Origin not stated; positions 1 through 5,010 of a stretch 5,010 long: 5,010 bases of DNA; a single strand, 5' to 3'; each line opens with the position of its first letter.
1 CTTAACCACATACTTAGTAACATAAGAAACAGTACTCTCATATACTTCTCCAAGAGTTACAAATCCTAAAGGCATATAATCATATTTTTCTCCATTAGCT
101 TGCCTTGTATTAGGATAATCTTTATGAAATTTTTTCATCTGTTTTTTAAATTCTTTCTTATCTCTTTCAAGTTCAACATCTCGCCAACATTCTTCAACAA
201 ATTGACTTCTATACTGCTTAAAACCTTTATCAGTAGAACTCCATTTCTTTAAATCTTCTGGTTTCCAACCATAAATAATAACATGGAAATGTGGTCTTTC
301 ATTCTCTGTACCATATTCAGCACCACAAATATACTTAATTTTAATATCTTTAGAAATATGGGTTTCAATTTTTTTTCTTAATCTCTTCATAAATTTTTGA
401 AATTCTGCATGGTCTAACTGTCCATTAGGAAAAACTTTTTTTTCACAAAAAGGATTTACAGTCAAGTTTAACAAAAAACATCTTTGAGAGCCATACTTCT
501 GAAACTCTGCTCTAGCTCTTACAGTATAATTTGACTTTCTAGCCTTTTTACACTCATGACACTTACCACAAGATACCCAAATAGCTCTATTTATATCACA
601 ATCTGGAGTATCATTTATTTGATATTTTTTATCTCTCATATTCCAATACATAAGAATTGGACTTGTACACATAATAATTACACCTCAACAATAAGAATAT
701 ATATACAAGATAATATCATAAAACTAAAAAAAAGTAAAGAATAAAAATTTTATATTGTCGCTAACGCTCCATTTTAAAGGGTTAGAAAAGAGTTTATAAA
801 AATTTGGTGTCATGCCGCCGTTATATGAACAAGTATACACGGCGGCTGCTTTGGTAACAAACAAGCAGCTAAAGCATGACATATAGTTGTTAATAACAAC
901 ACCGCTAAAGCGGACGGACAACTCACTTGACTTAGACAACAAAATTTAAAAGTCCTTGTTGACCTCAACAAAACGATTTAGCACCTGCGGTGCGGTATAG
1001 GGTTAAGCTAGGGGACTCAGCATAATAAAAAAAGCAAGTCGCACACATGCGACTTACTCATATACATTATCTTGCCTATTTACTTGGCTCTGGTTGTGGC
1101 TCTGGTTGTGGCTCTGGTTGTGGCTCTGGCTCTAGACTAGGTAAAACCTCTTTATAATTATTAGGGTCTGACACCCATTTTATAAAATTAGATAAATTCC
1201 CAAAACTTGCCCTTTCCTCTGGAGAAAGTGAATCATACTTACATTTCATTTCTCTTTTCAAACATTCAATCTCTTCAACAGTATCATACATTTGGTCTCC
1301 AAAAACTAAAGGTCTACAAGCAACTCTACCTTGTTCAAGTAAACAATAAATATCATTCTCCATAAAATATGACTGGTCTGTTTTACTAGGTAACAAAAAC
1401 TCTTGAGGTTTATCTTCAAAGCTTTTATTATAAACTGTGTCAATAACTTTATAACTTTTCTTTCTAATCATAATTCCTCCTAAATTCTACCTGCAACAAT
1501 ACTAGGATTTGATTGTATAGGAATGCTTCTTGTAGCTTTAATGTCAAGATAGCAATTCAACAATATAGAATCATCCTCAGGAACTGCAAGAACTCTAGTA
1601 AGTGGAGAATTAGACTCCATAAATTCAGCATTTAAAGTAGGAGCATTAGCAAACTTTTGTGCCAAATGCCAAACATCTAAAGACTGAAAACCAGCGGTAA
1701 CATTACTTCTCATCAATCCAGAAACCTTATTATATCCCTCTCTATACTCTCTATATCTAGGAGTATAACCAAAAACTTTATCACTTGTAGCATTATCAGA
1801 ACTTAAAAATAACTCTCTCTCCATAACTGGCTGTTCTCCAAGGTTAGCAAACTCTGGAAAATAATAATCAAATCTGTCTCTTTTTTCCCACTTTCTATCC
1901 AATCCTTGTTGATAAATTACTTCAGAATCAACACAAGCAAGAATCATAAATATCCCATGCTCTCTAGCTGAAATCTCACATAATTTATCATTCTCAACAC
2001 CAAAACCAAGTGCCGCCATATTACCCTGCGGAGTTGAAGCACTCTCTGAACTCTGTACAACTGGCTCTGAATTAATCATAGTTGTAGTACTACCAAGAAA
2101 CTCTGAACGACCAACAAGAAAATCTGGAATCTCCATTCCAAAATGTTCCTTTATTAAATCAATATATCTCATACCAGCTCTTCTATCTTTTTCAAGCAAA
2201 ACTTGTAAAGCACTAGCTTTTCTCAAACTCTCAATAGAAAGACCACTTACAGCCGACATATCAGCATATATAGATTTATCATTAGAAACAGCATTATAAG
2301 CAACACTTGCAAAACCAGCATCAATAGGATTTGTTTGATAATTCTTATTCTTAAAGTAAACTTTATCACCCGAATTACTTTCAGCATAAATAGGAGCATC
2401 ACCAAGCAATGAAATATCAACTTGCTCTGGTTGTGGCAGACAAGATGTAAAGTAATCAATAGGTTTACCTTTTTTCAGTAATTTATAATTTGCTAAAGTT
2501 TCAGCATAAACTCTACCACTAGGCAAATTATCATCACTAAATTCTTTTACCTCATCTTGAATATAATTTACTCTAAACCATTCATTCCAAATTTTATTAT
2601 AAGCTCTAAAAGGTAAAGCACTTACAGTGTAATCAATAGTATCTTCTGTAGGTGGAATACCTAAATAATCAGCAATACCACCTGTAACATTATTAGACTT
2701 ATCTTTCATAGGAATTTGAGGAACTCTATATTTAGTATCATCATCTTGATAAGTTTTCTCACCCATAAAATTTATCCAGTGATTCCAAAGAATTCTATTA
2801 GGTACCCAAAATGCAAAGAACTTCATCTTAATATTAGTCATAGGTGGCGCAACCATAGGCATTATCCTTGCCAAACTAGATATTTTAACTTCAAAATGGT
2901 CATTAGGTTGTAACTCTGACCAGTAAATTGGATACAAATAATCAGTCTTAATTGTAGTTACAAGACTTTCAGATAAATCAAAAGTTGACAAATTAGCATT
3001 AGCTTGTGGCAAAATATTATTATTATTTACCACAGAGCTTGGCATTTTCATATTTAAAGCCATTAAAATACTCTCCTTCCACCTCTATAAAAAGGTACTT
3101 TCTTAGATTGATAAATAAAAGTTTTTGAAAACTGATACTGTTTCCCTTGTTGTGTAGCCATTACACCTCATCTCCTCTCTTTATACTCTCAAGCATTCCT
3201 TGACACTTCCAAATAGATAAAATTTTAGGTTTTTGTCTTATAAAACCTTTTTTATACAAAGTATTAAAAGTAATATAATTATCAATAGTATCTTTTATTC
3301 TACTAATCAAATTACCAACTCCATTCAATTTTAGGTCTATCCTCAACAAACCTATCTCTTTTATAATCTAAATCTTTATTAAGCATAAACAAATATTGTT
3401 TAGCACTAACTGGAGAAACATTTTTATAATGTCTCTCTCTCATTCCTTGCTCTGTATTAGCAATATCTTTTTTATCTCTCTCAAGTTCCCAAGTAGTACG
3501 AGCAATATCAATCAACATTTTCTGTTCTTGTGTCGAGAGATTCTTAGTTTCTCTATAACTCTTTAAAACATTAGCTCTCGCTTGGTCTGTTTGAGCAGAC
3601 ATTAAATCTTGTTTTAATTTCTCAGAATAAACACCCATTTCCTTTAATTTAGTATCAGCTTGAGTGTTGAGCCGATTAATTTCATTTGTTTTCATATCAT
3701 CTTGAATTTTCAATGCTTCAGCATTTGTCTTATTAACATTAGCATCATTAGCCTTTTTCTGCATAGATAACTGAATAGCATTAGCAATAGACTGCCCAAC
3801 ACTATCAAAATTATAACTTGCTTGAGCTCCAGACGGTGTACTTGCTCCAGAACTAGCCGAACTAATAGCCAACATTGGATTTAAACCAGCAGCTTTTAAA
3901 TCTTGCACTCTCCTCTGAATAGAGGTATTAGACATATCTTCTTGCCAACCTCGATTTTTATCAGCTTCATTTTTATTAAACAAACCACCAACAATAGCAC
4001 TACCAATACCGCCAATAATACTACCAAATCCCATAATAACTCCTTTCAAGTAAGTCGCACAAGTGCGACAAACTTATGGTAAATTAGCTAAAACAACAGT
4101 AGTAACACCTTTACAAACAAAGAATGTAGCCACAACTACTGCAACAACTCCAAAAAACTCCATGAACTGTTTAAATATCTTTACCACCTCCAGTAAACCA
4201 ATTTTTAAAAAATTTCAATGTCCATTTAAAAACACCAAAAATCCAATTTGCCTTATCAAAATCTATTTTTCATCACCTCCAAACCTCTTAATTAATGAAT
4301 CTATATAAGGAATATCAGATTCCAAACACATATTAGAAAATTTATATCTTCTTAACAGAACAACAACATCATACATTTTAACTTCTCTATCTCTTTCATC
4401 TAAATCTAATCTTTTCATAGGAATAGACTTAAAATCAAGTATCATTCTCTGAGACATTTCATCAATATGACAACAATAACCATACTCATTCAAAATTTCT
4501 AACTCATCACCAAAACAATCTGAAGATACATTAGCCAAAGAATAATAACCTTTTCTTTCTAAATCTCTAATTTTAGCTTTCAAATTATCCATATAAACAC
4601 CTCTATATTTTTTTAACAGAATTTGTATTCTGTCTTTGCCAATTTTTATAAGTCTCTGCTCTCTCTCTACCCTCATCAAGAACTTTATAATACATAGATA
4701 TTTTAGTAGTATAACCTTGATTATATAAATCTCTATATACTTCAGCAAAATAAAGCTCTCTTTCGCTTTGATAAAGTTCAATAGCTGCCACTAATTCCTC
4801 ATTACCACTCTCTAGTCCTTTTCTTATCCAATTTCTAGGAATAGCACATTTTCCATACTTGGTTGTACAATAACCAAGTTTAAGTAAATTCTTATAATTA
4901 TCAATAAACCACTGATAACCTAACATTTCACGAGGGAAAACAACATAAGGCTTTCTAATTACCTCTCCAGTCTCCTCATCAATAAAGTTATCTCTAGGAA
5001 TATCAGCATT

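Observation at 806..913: Dense cluster of nested G/C-rich inverted repeats (candidate three-way junction) in the Rep-proximal intergenic region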

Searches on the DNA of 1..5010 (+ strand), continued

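Call 82: search_with_rna_model(model_id=R1, sources=[window, L123, L124, L125, L126, L127, L128, L129, L130, L131, L132, L133, L134, L135, L136, L137, L138, L139, L140, L141, L142, L143, L144, L145, L146, L147, L148, L149, L150, L151, L152, L153, L154, L155, L156, L157, L158, L159, L160, L161, L162, L163, L164, L165, L166, L167, L168, L169, L170, L171, L172, L173, L174, L175, L176, L177, L178, L179, L180, L181, L182, L183, L184, L185, L186, L187, L188, L189, L190, L191, L192, L193, L194, L195, L196, L197, L198, L199, L200, L201, L202, L203, L204, L205, L206, L207, L288, L289, L290, L291, L292, L293, L294, L295, L299, L300, L301, L213, L270, L232], max_evalue=0.01, make_alignment=true)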
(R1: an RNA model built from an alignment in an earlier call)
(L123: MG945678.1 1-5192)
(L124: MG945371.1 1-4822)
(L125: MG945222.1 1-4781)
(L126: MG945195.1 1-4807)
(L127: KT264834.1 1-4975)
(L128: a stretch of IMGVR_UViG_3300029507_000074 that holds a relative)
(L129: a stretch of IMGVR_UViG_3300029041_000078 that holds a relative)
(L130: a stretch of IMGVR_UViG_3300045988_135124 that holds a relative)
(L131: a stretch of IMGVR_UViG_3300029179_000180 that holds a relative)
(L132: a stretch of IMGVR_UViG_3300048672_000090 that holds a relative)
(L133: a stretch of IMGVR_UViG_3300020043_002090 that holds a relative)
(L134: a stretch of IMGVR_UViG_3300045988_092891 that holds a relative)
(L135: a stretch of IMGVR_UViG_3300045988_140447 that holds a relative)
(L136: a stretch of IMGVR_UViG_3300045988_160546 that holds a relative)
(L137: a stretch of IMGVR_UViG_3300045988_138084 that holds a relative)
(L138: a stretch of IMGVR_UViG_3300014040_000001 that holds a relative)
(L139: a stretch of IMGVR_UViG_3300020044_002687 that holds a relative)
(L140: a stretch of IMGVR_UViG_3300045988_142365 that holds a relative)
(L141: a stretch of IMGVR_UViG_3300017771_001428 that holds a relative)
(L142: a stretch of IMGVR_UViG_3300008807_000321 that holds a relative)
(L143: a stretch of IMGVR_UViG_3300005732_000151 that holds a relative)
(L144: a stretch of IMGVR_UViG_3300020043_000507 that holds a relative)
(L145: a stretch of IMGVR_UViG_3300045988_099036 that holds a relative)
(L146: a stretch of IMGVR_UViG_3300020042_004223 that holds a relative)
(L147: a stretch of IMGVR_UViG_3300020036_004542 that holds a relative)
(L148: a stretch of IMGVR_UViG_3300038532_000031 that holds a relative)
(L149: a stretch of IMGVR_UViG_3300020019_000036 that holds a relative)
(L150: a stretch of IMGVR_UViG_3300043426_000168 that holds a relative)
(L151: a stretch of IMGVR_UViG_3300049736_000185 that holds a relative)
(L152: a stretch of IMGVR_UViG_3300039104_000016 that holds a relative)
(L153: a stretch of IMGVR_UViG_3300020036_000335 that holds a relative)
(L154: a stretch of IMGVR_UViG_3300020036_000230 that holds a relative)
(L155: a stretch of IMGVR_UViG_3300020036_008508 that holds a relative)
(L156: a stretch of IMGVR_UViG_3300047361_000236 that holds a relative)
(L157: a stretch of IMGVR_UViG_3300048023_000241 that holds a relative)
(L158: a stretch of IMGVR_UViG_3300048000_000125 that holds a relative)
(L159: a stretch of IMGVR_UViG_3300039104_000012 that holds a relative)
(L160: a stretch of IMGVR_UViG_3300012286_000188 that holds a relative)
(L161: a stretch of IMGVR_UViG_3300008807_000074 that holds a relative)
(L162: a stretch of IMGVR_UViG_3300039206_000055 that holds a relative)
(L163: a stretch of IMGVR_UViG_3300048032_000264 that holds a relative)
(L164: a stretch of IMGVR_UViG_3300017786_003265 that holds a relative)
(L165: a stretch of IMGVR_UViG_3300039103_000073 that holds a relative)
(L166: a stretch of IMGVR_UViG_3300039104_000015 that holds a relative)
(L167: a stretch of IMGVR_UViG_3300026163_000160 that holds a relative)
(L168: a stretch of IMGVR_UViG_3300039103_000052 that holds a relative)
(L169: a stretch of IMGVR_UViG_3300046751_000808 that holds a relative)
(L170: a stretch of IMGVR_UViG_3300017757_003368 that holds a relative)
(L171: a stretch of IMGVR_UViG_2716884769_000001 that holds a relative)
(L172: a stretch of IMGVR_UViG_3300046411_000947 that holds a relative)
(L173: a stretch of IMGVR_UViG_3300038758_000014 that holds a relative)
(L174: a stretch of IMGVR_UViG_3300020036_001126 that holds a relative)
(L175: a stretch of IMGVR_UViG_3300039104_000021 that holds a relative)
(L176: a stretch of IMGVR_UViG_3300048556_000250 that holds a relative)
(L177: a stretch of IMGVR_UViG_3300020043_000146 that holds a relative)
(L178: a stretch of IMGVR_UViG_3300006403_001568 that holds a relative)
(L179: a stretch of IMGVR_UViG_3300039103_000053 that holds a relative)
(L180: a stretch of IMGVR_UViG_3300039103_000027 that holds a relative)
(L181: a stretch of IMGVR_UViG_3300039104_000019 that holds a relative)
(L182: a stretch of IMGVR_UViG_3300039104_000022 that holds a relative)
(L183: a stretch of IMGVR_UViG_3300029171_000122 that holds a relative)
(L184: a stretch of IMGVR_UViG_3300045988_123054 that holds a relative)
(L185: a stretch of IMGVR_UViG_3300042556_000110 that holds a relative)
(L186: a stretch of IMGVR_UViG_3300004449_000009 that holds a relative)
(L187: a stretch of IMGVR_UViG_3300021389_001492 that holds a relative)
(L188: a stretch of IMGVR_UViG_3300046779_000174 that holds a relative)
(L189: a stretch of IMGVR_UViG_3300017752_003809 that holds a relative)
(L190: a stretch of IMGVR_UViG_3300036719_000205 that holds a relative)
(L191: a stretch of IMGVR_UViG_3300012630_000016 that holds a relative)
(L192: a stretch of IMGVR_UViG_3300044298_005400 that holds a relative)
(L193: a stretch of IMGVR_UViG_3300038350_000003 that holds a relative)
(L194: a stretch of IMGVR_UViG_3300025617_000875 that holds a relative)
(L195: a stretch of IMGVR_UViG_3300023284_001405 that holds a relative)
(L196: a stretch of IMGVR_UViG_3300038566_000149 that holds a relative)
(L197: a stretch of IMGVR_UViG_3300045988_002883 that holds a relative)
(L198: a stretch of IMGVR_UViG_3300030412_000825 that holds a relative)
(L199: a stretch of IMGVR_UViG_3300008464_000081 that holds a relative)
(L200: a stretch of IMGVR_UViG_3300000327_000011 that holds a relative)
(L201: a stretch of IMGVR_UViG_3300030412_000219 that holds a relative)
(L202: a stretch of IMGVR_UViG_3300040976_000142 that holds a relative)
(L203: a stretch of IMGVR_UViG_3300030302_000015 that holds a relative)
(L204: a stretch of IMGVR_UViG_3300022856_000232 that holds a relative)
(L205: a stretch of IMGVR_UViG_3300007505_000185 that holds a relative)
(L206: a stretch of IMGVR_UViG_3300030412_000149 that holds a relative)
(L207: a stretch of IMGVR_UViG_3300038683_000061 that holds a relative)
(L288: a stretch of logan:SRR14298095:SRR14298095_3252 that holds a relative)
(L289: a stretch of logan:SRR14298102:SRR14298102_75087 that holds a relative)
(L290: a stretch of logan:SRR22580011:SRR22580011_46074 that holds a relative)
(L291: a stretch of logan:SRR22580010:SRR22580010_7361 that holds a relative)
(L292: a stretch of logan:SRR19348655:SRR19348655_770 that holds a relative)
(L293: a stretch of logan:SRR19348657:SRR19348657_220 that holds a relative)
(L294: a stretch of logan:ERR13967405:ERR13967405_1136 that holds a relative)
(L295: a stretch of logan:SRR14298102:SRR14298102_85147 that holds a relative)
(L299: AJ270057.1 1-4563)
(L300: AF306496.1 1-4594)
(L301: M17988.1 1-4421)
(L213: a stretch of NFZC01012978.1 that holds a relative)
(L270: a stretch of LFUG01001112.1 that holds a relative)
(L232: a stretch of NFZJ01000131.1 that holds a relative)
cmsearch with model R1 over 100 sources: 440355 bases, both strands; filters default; matches with E-value up to 0.01: 87.
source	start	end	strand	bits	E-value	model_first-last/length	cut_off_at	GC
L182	1238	1284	+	61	2.5e-12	1-47/47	no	0.49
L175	70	116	+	59.6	5.5e-12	1-47/47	no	0.55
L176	2231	2277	+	59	7.6e-12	1-47/47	no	0.51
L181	2637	2683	+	59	7.6e-12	1-47/47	no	0.51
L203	2556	2603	+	58.9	8e-12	1-47/47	no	0.54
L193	1745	1791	+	58.9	8e-12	1-47/47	no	0.51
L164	885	932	+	58.5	1e-11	1-47/47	no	0.5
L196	2522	2569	+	58.5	1e-11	1-47/47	no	0.46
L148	1699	1746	+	58.4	1.1e-11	1-47/47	no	0.52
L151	2559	2606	+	58.4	1.1e-11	1-47/47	no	0.52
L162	1762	1809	+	58.4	1.1e-11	1-47/47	no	0.52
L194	2559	2606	+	58.4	1.1e-11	1-47/47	no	0.52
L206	2562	2609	+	58.4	1.1e-11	1-47/47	no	0.52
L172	2547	2593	+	58.4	1.1e-11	1-47/47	no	0.49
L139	2527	2573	+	58.2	1.2e-11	1-47/47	no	0.38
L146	2526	2571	+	57.5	1.8e-11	1-47/47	no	0.41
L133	1310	1355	+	57.3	2e-11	1-47/47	no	0.39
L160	2229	2274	+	57.3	2.1e-11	1-47/47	no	0.41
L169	166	212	+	57.1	2.3e-11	1-47/47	no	0.47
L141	1924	1971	+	56.8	2.7e-11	1-47/47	no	0.54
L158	1647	1694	+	56.8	2.7e-11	1-47/47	no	0.54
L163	45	92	+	56.6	3e-11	1-47/47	no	0.54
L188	1334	1381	+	56.6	3e-11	1-47/47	no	0.44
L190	2789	2836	+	56.6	3e-11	1-47/47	no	0.44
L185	2580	2627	+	56.6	3e-11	1-47/47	no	0.44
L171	2639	2685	+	56.1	3.9e-11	1-47/47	no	0.47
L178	1308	1354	+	55.8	4.8e-11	1-47/47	no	0.45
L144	1631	1678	+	55.4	6e-11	1-47/47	no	0.46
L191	2789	2836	+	55.4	6e-11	1-47/47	no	0.46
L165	1415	1462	+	54.3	1.1e-10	1-47/47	no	0.54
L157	2005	2052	+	54.3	1.1e-10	1-47/47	no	0.5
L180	2799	2846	+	53.3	2e-10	1-47/47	no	0.44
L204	1493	1538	+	52.9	2.4e-10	1-47/47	no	0.48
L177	2790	2837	+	52.7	2.7e-10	1-47/47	no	0.44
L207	2678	2724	+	52.3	3.4e-10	1-47/47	no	0.51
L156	2556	2603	+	51.8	4.4e-10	1-47/47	no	0.54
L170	680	727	+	51.4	5.5e-10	1-47/47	no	0.52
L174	2682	2729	+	51.2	6.4e-10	1-47/47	no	0.46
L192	594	639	+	50.7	8.2e-10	1-47/47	no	0.46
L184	4681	4725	+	49.7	1.4e-09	1-47/47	no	0.51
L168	1286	1334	+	49.3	1.8e-09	1-47/47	no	0.47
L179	1330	1378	+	49.3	1.8e-09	1-47/47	no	0.47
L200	2364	2409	+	49.2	1.9e-09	1-47/47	no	0.46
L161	2709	2755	+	48.9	2.3e-09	1-47/47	no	0.53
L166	2559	2605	+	48.9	2.3e-09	1-47/47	no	0.62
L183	2613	2659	+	48.9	2.3e-09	1-47/47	no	0.47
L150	70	114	+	47.7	4.5e-09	1-47/47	no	0.4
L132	853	897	+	47.4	5.3e-09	1-47/47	no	0.38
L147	37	81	+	44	3.7e-08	1-47/47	no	0.33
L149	2548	2592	+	44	3.7e-08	1-47/47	no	0.33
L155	37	81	+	44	3.7e-08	1-47/47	no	0.33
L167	1719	1763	+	43.9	4e-08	1-47/47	no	0.47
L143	2626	2670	+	43.6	4.5e-08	1-47/47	no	0.33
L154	2220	2264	+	43.1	6.1e-08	1-47/47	no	0.38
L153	1706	1752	+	42.7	7.5e-08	1-47/47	no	0.49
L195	2663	2708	+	42.3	9.5e-08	1-47/47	no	0.5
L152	1606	1651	+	42.2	1e-07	1-47/47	no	0.57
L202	1390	1437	+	40.3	3e-07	1-47/47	no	0.54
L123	4466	4512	+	39.3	5.1e-07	1-47/47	no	0.43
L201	2750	2794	+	38.5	7.9e-07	1-47/47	no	0.42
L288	1513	1559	+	37.7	1.3e-06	1-47/47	no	0.45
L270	3721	3768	+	37.6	1.4e-06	1-47/47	no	0.52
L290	1800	1846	+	37.4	1.5e-06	1-47/47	no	0.45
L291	2233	2279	+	37.4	1.5e-06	1-47/47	no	0.45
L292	1721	1767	+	37.3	1.6e-06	1-47/47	no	0.51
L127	2181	2227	+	37.3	1.6e-06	1-47/47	no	0.49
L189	1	29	+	34.8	6.6e-06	19-47/47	5'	0.48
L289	2170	2217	+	34.6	7.4e-06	1-47/47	no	0.42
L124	4529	4574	+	34.3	8.6e-06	1-47/47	no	0.41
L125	4565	4610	+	34.3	8.6e-06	1-47/47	no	0.41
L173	2559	2608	+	33.5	1.4e-05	1-47/47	no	0.54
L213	2016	2061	+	33.3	1.5e-05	1-47/47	no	0.39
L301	509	554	+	31.7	3.8e-05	1-47/47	no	0.39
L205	554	600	+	28.7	0.0002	1-47/47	no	0.49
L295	1044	1089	+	28.7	0.0002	1-47/47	no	0.52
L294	242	287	+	28.2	0.00027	1-47/47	no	0.5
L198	2551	2597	+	28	0.00031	1-47/47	no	0.32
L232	2148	2195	+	25.9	0.00097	1-47/47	no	0.46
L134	2316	2360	+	24.2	0.0026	1-47/47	no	0.33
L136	221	265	+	23.1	0.0049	1-47/47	no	0.33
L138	2934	2978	+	23.1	0.0049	1-47/47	no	0.33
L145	2934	2978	+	23.1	0.0049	1-47/47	no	0.33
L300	3298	3343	+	23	0.0052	1-47/47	no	0.48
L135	2101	2145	+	22.9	0.0054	1-47/47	no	0.33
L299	2904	2951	+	22.5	0.0068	1-47/47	no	0.4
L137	595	639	+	22.2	0.0079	1-47/47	no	0.31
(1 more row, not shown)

Alignment A3: 87 matches aligned to the model, 64 columns, each read 5' to 3' on its own strand. Consensus structure (alignment columns), stored with it:
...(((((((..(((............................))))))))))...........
